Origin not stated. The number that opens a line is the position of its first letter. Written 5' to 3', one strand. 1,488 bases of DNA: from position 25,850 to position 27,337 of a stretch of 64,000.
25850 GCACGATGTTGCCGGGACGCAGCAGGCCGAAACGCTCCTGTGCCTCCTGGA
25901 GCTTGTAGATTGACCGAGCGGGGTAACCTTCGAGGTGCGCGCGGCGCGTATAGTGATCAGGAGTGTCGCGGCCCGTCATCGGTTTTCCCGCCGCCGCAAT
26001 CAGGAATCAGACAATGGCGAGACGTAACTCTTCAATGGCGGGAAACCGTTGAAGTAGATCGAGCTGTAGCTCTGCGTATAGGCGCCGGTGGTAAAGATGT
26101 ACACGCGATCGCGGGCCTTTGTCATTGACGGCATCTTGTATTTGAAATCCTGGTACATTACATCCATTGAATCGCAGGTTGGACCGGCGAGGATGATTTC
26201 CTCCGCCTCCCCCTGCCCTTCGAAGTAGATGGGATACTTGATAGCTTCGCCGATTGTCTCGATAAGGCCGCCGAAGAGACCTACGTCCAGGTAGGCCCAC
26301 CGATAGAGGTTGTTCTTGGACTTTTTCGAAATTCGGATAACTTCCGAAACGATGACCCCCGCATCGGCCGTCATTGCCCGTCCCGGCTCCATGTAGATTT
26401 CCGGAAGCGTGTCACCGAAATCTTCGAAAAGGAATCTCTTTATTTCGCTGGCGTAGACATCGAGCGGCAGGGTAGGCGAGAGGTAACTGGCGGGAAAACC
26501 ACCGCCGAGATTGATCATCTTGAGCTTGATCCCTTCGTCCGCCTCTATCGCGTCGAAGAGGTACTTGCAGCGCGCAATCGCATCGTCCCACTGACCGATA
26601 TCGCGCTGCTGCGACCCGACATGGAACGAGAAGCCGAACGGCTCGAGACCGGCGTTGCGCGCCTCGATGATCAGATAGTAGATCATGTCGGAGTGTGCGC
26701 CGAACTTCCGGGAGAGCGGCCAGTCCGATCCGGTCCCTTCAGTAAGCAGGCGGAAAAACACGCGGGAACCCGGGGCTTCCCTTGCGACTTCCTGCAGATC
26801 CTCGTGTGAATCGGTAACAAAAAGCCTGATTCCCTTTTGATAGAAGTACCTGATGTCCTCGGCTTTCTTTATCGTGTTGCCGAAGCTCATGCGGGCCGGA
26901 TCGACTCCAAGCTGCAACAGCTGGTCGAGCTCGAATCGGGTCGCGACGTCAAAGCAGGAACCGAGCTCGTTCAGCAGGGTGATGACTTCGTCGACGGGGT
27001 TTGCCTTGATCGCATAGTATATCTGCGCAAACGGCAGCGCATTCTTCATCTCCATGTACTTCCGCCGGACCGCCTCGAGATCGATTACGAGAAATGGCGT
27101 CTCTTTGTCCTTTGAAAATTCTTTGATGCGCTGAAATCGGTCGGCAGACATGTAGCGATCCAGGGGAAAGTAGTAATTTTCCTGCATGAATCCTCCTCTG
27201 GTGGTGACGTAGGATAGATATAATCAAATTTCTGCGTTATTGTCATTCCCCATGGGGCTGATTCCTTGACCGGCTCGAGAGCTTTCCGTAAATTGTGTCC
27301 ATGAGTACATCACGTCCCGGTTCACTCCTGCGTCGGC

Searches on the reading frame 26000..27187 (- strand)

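Call 65: search_protein_families(library=pfam, proteins=[window:26000-27187:-], max_evalue=0.00001)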
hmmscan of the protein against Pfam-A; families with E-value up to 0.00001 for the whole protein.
window:26000-27187:- (395 aa): 2 families
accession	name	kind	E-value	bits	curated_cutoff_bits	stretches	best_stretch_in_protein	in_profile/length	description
PF02784.22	Orn_Arg_deC_N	-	1.6e-47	162.4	23.4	1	38-274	2-247/247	Pyridoxal-dependent decarboxylase, pyridoxal binding domain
PF00278.28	Orn_DAP_Arg_deC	-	1.1e-12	48.5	23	1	126-368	5-95/95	Pyridoxal-dependent decarboxylase, C-terminal sheet domain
